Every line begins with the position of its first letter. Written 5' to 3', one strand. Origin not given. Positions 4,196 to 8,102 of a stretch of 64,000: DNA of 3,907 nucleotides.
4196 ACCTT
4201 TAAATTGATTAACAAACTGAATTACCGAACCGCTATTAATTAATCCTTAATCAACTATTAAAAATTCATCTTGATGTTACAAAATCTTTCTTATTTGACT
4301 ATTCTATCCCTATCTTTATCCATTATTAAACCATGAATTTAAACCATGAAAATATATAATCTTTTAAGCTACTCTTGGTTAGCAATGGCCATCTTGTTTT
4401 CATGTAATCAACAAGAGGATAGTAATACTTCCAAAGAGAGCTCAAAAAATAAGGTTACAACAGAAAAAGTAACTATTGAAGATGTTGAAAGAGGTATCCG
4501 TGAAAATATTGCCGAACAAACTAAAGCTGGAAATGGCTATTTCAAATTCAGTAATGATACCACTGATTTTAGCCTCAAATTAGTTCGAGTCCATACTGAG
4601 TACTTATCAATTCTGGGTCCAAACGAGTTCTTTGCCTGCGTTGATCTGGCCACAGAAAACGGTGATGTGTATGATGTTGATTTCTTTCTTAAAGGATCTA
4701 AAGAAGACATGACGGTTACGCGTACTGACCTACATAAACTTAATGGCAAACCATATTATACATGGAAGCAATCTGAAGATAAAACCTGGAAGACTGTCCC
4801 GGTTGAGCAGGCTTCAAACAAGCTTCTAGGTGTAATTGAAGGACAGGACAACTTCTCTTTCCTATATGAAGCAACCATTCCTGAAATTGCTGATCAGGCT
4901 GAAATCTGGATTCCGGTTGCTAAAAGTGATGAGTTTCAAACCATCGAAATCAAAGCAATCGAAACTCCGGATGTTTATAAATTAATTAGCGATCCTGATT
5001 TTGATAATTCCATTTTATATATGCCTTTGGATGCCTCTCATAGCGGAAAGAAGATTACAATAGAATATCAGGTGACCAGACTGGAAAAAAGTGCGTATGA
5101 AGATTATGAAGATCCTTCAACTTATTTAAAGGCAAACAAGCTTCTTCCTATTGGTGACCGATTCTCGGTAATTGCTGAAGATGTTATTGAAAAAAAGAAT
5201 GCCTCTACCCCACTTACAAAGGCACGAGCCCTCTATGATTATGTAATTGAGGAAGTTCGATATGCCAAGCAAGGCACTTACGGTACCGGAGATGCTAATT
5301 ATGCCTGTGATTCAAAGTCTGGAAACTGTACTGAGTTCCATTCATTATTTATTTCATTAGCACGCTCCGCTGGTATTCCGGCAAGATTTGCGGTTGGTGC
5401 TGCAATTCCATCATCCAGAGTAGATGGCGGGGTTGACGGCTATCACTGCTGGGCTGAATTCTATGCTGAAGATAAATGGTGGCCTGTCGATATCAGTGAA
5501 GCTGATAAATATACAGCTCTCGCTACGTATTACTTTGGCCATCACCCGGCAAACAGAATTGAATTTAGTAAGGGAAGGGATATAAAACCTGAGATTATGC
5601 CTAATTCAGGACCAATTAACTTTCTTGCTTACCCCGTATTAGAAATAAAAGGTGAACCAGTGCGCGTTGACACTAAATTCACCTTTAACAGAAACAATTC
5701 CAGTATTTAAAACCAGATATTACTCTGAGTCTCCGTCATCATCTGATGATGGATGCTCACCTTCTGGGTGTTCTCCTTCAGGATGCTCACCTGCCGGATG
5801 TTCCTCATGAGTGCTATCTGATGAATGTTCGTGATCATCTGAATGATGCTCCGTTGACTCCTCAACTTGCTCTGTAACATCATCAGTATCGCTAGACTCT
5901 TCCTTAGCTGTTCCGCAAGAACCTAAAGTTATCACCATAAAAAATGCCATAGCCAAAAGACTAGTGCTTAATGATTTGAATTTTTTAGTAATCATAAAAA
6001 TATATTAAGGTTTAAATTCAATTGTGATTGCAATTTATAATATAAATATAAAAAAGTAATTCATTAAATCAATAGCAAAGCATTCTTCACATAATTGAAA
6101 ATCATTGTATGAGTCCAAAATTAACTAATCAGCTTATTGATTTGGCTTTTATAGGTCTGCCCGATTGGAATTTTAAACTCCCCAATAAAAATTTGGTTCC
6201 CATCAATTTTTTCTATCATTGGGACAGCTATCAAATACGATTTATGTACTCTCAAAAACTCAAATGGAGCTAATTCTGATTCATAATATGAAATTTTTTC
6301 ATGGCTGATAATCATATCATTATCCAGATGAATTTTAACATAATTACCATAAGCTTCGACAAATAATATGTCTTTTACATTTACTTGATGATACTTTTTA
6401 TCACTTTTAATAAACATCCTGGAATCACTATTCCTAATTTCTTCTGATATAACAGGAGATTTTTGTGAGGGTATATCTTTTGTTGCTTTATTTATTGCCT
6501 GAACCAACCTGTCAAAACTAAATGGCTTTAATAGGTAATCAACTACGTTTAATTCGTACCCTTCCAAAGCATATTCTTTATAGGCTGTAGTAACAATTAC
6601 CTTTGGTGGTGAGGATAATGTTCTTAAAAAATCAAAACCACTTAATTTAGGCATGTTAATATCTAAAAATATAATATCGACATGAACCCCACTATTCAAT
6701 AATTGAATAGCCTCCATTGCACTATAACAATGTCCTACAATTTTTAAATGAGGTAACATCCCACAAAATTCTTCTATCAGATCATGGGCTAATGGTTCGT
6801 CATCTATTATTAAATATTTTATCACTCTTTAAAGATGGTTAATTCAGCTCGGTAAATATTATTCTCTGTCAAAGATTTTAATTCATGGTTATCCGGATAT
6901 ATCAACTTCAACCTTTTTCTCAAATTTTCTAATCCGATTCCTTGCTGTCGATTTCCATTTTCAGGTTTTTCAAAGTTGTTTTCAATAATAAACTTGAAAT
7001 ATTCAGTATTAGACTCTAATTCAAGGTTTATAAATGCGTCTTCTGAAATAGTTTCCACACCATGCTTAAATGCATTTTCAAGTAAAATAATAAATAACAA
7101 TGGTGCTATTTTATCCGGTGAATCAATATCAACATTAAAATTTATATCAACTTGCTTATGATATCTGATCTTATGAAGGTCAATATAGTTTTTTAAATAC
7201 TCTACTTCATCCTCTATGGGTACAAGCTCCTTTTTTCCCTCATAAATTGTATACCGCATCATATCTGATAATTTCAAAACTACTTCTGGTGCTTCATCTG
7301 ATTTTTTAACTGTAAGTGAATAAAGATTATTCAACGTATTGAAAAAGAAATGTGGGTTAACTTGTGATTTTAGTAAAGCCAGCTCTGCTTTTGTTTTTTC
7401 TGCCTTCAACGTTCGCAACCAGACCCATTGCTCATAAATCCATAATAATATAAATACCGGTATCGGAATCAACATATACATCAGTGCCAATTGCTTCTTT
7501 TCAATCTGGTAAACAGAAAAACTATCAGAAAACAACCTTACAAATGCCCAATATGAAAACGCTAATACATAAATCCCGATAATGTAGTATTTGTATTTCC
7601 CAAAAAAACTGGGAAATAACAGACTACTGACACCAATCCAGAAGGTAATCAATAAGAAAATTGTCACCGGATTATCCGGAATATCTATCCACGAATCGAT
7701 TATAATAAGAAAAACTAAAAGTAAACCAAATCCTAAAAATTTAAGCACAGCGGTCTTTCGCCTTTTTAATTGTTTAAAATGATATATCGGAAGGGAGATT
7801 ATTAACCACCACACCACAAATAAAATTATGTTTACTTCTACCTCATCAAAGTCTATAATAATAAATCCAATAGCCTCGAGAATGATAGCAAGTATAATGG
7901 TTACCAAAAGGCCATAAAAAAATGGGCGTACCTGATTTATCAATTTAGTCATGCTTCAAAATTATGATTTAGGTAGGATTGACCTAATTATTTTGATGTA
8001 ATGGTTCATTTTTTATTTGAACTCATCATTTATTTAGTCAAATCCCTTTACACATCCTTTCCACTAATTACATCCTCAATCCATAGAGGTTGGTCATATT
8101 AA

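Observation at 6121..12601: LytTR two-component system divergent from an ABC exporter whose permease is fused to a periplasmic M1 aminopeptidase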

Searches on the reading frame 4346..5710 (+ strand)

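Call 3: search_protein_families(library=pfam, proteins=[window:4346-5710:+], max_evalue=0.01)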
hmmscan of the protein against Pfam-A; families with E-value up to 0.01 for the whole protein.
window:4346-5710:+ (454 aa): 1 family
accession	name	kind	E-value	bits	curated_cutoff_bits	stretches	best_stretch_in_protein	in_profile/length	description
PF01841.26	Transglut_core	-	2.3e-25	89.4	23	1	284-382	9-107/108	Transglutaminase-like superfamily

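Call 4: search_protein_families(library=ncbifam, proteins=[window:4346-5710:+], max_evalue=0.01)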
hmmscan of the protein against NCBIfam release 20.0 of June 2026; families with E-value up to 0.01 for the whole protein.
window:4346-5710:+ (454 aa): 0 families

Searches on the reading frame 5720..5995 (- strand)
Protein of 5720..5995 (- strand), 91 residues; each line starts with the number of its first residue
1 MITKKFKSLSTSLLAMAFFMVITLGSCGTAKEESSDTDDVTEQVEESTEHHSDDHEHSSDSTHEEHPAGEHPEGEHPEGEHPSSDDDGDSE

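Call 3: search_protein_families(library=pfam, proteins=[window:5720-5995:-], max_evalue=0.01)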
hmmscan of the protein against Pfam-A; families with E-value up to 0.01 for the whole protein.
window:5720-5995:- (91 aa): 0 families

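Call 4: search_protein_families(library=ncbifam, proteins=[window:5720-5995:-], max_evalue=0.01)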
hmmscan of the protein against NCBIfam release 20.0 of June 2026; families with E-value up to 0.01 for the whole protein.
window:5720-5995:- (91 aa): 1 family
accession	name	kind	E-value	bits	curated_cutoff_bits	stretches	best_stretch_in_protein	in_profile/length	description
NF058647.1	lipo_LytA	equivalog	0.00064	19.9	110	1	14-51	5-42/107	acidic lipoprotein LytA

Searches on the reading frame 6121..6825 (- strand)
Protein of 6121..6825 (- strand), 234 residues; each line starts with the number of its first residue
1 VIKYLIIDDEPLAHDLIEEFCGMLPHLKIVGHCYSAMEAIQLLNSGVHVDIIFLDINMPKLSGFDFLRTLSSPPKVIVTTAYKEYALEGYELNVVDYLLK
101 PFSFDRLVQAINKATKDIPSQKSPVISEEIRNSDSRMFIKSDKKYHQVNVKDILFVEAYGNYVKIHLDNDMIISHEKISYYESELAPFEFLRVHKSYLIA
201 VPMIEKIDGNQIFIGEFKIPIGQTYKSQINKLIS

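Call 3: search_protein_families(library=pfam, proteins=[window:6121-6825:-], max_evalue=0.01)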
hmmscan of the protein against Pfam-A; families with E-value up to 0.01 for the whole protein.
window:6121-6825:- (234 aa): 2 families
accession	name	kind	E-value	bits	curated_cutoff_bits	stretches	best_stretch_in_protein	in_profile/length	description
PF00072.30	Response_reg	-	2.3e-20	73.3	30.2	1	5-112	2-111/111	Response regulator receiver domain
PF04397.21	LytTR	-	5.3e-18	65.5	22.6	1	144-233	2-97/98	LytTr DNA-binding domain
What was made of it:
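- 6121..6825 (-): Response regulator: receiver domain plus LytTR DNA-binding domain (234 aa). Pfam Response_reg E 2e-20 and LytTR E 5e-18 (call 3).
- Checked: Response regulator: 6121-6825 (-), 234 aa, Response_reg + LytTR (call 3).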

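Call 4: search_protein_families(library=ncbifam, proteins=[window:6121-6825:-], max_evalue=0.01)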
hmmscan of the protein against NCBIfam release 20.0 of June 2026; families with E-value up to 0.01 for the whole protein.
window:6121-6825:- (234 aa): 76 families (the best 25 are shown)
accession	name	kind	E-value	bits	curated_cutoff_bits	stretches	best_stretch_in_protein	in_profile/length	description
NF008677.0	PRK11697.1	equivalog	1.6e-33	116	246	1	1-209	1-205/238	two-component system response regulator BtsR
NF010684.1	PRK14084.1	equivalog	1.6e-30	106.7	375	1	3-229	2-240/254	response regulator transcription factor LytR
NF049963.1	RespRegFlgRCampy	domain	8.9e-13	47.9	750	1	33-125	31-121/429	fla regulon two-component system response regulator FlgR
NF001965.0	PRK00742.1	subfamily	2.6e-12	46.6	293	1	2-133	4-138/357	chemotaxis-specific protein-glutamate methyltransferase CheB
NF007750.0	PRK10430.1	equivalog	4.5e-12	46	262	1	1-114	1-120/239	two-component system response regulator DcuR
NF052445.1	RespRegMctR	equivalog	2.2e-11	43.5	300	1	2-116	2-120/205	two-component system response regulator MctR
TIGR02875.1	spore_0_A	equivalog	3.6e-11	42.8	200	1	2-140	3-139/262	sporulation transcription factor Spo0A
NF007935.0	PRK10651.1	equivalog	5e-11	42.2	250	1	4-133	9-145/216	two-component system response regulator NarL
NF006900.1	PRK09390.1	equivalog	1.5e-09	37.7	255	1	6-122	9-127/203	response regulator FixJ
NF007708.0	PRK10403.1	equivalog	6e-09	35.7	343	1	3-117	8-126/215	nitrate/nitrite response regulator protein NarP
TIGR01818.1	ntrC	equivalog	8.9e-09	34.6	558.6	1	33-132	28-131/463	nitrogen regulation protein NR(I)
NF053854.1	RespRegPhoBBctds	equivalog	9.5e-09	34.9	270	1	29-157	24-158/225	two-component system response regulator PhoB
NF041946.1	LuxO_transreg_Vib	equivalog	1.1e-08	34.3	800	1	28-148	24-145/463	quorum-sensing sigma-54 dependent transcriptional regulator LuxO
TIGR01387.1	cztR_silR_copR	subfamily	1.8e-08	34.3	279.2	1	47-127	41-126/218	heavy metal response regulator transcription factor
NF045944.1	ResRegRpaBCyano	equivalog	2e-08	33.9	330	1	5-123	1-120/229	response regulator transcription factor RpaB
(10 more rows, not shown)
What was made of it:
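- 6121..6825 (-): Matches to the NCBIfam BtsR and LytR models are below their cutoffs (116 vs 246 bits; 107 vs 375 bits) (call 4).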

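Call 66: search_protein_families(library=padloc, proteins=[window:6121-6825:-], max_evalue=0.001)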
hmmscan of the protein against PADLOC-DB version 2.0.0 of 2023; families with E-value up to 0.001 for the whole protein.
window:6121-6825:- (234 aa): 0 families

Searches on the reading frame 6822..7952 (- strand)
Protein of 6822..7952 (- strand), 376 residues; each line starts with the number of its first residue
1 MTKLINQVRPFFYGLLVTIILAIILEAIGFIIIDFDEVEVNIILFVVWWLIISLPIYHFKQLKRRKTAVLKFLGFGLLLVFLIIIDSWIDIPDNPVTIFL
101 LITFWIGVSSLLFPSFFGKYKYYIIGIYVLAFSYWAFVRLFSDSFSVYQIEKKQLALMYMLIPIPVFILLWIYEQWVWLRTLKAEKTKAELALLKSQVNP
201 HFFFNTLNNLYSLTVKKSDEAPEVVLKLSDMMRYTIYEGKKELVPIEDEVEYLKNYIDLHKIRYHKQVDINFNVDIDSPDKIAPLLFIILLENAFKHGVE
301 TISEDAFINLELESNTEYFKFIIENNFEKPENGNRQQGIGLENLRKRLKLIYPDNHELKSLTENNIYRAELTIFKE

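Call 3: search_protein_families(library=pfam, proteins=[window:6822-7952:-], max_evalue=0.01)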
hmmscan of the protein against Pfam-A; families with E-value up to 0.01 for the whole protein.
window:6822-7952:- (376 aa): 2 families
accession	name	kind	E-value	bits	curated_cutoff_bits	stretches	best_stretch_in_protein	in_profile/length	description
PF06580.19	His_kinase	-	6e-27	94.1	25.2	1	189-267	1-80/81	Histidine kinase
PF14501.12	HATPase_c_5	-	0.0054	17.1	22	0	286-349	9-80/102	GHKL domain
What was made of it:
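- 6822..7952 (-): Membrane-embedded histidine kinase (376 aa): six TM helices with loops of 12 residues or fewer, then a PF06580 His_kinase domain and an ATPase domain. No periplasmic sensor domain. Pfam His_kinase 94 bits; HATPase_c_5 weak (call 3).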

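Call 4: search_protein_families(library=ncbifam, proteins=[window:6822-7952:-], max_evalue=0.01)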
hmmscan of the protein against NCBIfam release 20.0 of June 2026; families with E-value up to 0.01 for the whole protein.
window:6822-7952:- (376 aa): 0 families

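Call 66: search_protein_families(library=padloc, proteins=[window:6822-7952:-], max_evalue=0.001)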
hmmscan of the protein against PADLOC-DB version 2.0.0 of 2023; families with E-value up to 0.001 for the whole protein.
window:6822-7952:- (376 aa): 0 families

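Call 77: find_related_loci(query=window:6822-7952:-, collection=metagenome_contigs, flank=6000)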
Query window:6822-7952:- (376 aa) in metagenome_contigs; peptide patterns used: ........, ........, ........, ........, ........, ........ (x = any residue, [..] = any of these).
250 stretches matched a pattern; 156 encode a relative of the query (tblastn E <= 1e-3); the best 80 are kept; 80 distinct loci.
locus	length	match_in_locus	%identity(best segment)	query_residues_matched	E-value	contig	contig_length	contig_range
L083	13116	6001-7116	58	1-373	2e-129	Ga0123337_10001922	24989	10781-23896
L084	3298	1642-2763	52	1-376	8e-130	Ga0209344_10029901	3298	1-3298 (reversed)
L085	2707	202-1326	54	1-376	2e-128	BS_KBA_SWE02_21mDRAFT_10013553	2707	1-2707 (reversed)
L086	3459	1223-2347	53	1-376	9e-125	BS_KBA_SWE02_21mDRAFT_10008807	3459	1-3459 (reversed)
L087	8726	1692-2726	58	28-373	5e-119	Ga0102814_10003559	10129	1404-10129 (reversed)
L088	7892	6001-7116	52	1-373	1e-118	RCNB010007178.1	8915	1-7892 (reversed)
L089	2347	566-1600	58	28-373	4e-125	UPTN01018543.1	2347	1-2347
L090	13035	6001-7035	58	28-373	4e-118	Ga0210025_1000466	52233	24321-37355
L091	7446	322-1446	51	1-376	4e-118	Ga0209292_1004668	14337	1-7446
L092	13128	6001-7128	50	1-376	2e-117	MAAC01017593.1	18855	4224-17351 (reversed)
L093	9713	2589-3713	51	1-376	4e-117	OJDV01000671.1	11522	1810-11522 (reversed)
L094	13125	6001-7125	51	1-376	1e-116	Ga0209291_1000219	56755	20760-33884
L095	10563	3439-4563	51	1-376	6e-116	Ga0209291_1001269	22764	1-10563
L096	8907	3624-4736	51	1-373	5e-116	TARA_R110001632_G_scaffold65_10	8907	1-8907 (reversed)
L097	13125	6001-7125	51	1-376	4e-116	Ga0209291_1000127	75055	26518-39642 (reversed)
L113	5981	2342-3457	51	1-376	1e-113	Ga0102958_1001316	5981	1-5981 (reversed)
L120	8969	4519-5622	50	1-373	2e-111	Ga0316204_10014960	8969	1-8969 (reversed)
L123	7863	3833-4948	47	1-376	3e-111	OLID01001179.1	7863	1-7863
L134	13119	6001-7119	47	1-376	4e-110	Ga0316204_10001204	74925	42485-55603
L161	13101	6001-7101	46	5-373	8e-105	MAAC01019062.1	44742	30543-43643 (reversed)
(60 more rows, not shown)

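Call 81: search_protein_families(library=pfam, proteins=[L096:1878-3473:-, L120:2385-4322:-, L161:4546-5793:-, L161:3492-4547:-, L161:2303-3469:-, L134:4115-5800:-, L113:458-2152:-, L123:2095-3660:-], max_evalue=0.001)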
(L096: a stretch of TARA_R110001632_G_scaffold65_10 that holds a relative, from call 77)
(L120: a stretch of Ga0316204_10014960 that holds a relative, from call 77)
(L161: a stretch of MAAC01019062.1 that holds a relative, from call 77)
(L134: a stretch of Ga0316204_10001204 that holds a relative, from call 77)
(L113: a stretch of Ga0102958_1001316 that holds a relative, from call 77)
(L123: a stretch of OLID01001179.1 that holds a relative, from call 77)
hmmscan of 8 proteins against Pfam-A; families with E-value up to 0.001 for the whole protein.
L096:1878-3473:- (532 aa): 2 families
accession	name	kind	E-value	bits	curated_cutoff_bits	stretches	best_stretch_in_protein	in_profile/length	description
PF00144.29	Beta-lactamase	-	1.7e-60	205.4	27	1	57-381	5-313/329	Beta-lactamase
PF11954.13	DUF3471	-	2.4e-12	47.6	29.3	1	427-519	6-99/103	Domain of unknown function (DUF3471)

L120:2385-4322:- (646 aa): 3 families
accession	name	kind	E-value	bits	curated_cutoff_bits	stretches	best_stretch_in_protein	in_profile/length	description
PF14559.12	TPR_19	-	0.00033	21.3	25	0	89-118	5-34/68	Tetratricopeptide repeat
PF13181.12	TPR_8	-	0.00035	21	25.7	0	80-108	7-34/34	Tetratricopeptide repeat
PF23914.1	TPR_CcmH_CycH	-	0.00057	20.2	42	0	87-118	62-93/158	Cytochrome c-type biogenesis protein H TPR domain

L161:4546-5793:- (416 aa): 7 families
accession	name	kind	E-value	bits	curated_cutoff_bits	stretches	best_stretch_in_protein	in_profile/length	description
PF03572.23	Peptidase_S41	-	6.5e-27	94.6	24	1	143-311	1-164/165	Peptidase family S41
PF00515.34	TPR_1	-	5.5e-09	35.9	27.8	1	375-401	7-33/34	Tetratricopeptide repeat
PF11918.13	Peptidase_S41_N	-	4e-08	33.9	26.6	1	35-120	19-112/129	N-terminal domain of Peptidase_S41 in eukaryotic IRBP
PF07719.23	TPR_2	-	2.2e-07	30.9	27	1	371-401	3-33/34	Tetratricopeptide repeat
PF13181.12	TPR_8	-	3.1e-06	27.3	25.7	0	371-401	3-33/34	Tetratricopeptide repeat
PF13174.12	TPR_6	-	0.00032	21.6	26.3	0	375-402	6-33/33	Tetratricopeptide repeat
PF13414.12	TPR_11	-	0.00047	20.2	26.8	0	388-405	13-30/42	TPR repeat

L161:3492-4547:- (352 aa): 50 families (the best 25 are shown)
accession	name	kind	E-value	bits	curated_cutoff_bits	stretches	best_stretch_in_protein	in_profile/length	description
PF00400.38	WD40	-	7.7e-60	197.3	27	6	120-158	1-39/39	WD domain, G-beta repeat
PF25174.1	Beta-prop_THOC3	-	1.3e-56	192.1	305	2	46-279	1-236/272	THOC3 beta-propeller domain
PF25173.1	Beta-prop_WDR3_1st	-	1.8e-52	178.1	154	3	73-223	13-164/184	WDR3 first beta-propeller domain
PF24814.1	WD40_Prp19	-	1.2e-47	162.8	320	3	38-193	82-241/281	Prp19 WD40 domain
PF25175.1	Beta-prop_WDR5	-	2.3e-43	149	250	2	38-164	85-213/296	WDR5 beta-propeller domain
PF25172.1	Beta-prop_WDR3_2nd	-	5.7e-36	124.7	140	2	49-269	1-230/293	WDR3 second beta-propeller domain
PF24807.1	WD40_CDC20-Fz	-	5.9e-35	121.4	200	1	36-124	124-216/292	CDC20/Fizzy WD40 domain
PF24805.1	EIF3I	-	9.6e-35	120.7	200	3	93-168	15-90/324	EIF3I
PF24817.1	WD40_WDHD1_1st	-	1.2e-33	117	109.9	2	168-349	82-253/291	WDHD1 first WD40 domain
PF25391.1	WD40_Gbeta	-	4.4e-33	115.1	150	3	41-159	178-299/340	G protein beta WD-40 repeat protein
PF23414.1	Beta-prop_EML_2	-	7.6e-33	114.5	90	2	50-206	1-158/266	Echinoderm microtubule-associated protein second beta-propeller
PF24796.1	WDR55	-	1.1e-30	107.1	200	2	167-273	48-154/296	WDR55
PF24105.1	Beta-prop_CAF1B_HIR1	-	1e-28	100.8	80.5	3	123-211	123-211/383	CAF1B/HIR1 beta-propeller domain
PF25168.1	Beta-prop_WDR36-Utp21_2nd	-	1.6e-27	97.2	84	2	148-272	175-297/335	WDR36/Utp21 second beta-propeller domain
PF23393.2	Beta-prop_WDR90_POC16_2nd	-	9.3e-26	91.1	60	2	145-233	9-97/291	WDR90/POC16, second beta-propeller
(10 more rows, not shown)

L161:2303-3469:- (389 aa): 2 families
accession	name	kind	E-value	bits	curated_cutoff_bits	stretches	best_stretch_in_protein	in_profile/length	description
PF00756.26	Esterase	-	1e-12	48.8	22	1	52-155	1-121/251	Putative esterase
PF07719.23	TPR_2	-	0.00018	21.8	27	1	340-371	2-33/34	Tetratricopeptide repeat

L134:4115-5800:- (562 aa): 1 family
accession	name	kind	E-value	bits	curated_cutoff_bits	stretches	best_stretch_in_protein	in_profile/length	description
PF00144.29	Beta-lactamase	-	5.4e-59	200.4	27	1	39-353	8-323/329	Beta-lactamase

L113:458-2152:- (565 aa): 1 family
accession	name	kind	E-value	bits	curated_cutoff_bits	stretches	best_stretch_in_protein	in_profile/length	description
PF00144.29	Beta-lactamase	-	1.9e-63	215.1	27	1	46-353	12-318/329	Beta-lactamase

L123:2095-3660:- (522 aa): 2 families
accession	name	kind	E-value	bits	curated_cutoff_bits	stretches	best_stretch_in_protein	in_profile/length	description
PF00144.29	Beta-lactamase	-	1.9e-62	211.8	27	1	54-376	8-314/329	Beta-lactamase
PF11954.13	DUF3471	-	2.8e-12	47.4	29.3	1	419-511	4-97/103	Domain of unknown function (DUF3471)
